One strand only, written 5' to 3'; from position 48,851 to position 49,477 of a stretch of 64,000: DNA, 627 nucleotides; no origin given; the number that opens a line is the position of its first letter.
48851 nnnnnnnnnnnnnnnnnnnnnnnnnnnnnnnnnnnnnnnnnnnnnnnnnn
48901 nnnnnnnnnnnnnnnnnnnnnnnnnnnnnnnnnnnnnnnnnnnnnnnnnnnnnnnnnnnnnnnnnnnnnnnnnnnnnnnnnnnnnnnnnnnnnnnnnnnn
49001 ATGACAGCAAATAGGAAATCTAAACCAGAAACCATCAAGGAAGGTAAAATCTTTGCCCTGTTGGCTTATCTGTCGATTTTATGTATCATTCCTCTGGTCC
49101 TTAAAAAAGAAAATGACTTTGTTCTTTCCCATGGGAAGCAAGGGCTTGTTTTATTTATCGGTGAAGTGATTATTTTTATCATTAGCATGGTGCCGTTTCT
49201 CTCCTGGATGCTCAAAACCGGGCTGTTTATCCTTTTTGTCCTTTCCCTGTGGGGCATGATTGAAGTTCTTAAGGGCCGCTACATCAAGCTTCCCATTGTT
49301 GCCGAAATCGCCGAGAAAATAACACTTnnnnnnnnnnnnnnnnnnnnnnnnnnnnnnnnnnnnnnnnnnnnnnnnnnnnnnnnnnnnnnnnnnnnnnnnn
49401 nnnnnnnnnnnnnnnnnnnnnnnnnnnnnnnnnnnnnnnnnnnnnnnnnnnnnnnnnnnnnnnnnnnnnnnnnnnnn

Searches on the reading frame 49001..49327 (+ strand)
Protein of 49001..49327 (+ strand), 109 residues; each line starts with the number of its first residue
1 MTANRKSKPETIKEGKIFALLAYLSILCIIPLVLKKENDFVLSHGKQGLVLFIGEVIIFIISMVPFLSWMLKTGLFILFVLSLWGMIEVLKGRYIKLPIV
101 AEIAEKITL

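Call 3: search_protein_families(library=pfam, proteins=[window:49001-49327:+], max_evalue=0.1)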
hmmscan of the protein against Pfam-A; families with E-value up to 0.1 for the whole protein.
window:49001-49327:+ (109 aa): 2 families
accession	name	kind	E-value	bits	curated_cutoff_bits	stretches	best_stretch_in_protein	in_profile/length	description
PF09685.15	DUF4870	-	0.0016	18.8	25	1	21-100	7-103/107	Domain of unknown function (DUF4870)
PF19510.5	DUF6044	-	0.027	13.3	27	1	58-103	172-217/564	Protein of unknown function (DUF6044)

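Call 4: search_protein_families(library=ncbifam, proteins=[window:49001-49327:+], max_evalue=0.1)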
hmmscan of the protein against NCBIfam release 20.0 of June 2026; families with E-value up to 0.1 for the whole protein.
window:49001-49327:+ (109 aa): 0 families
